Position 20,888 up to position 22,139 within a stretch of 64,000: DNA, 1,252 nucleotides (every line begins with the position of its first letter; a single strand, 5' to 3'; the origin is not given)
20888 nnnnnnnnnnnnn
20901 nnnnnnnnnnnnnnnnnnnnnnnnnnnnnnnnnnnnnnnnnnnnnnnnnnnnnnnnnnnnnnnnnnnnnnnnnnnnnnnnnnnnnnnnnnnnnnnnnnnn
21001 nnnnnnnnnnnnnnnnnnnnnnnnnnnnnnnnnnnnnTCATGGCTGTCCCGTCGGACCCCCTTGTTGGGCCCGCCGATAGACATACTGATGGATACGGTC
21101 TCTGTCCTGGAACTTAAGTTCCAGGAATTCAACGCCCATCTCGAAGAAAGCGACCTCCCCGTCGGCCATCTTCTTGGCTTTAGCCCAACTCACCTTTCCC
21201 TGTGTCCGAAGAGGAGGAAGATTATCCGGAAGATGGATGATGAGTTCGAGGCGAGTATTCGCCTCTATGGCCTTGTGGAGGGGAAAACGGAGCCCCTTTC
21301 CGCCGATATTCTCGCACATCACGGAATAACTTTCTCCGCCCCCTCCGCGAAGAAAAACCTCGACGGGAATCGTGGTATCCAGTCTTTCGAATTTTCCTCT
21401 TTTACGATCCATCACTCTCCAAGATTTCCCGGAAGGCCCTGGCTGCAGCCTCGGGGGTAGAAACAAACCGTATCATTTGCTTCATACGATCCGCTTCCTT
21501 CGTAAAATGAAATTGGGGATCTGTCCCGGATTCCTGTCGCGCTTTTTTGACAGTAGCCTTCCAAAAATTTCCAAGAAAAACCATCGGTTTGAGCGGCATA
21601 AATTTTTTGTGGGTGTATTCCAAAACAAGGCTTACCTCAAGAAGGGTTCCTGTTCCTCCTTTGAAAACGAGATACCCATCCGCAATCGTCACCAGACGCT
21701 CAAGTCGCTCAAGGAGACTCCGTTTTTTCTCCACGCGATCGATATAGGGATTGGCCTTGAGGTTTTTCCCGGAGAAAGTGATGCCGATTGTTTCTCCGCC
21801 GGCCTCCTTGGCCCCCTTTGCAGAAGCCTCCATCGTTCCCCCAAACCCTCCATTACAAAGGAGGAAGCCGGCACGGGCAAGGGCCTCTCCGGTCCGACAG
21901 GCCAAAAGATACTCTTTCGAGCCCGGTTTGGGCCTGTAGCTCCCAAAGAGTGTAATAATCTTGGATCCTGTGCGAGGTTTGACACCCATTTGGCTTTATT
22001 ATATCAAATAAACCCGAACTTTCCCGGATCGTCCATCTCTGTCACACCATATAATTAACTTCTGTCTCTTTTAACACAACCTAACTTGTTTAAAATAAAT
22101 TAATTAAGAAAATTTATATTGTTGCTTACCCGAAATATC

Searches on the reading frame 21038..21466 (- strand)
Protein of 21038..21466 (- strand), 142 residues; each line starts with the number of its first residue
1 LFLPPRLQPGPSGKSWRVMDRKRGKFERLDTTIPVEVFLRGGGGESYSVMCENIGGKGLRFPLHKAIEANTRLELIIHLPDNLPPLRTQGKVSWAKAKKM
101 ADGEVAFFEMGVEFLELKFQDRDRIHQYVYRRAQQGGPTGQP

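Call 46: search_protein_families(library=pfam, proteins=[window:21038-21466:-], max_evalue=0.1)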
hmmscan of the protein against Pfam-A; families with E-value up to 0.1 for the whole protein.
window:21038-21466:- (142 aa): 1 family
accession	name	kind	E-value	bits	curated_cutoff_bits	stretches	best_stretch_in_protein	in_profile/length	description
PF07238.19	PilZ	-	1.1e-11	45.4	22.5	1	23-130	2-101/102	PilZ domain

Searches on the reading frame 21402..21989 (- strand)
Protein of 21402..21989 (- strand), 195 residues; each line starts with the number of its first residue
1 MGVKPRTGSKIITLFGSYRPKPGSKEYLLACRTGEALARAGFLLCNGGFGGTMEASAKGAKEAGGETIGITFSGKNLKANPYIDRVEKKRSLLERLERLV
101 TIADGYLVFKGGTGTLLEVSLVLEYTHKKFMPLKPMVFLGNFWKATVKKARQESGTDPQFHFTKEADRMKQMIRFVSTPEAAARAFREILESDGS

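Call 8: search_protein_families(library=ncbifam, proteins=[window:21402-21989:-], max_evalue=0.00001)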
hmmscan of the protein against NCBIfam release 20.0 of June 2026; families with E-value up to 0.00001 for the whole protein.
window:21402-21989:- (195 aa): 3 families
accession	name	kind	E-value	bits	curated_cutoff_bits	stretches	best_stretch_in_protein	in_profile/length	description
TIGR00725.1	TIGR00725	hypoth_equivalog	7.5e-19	67.7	106.9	1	12-131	4-120/159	TIGR00725 family protein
TIGR00730.1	TIGR00730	subfamily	3.4e-11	43.2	96.35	1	11-145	2-140/178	TIGR00730 family Rossman fold protein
NF058542.1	CtkRMPhLog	equivalog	2.5e-06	27.6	300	1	29-120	20-114/177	cytokinin riboside 5'-monophosphate phosphoribohydrolase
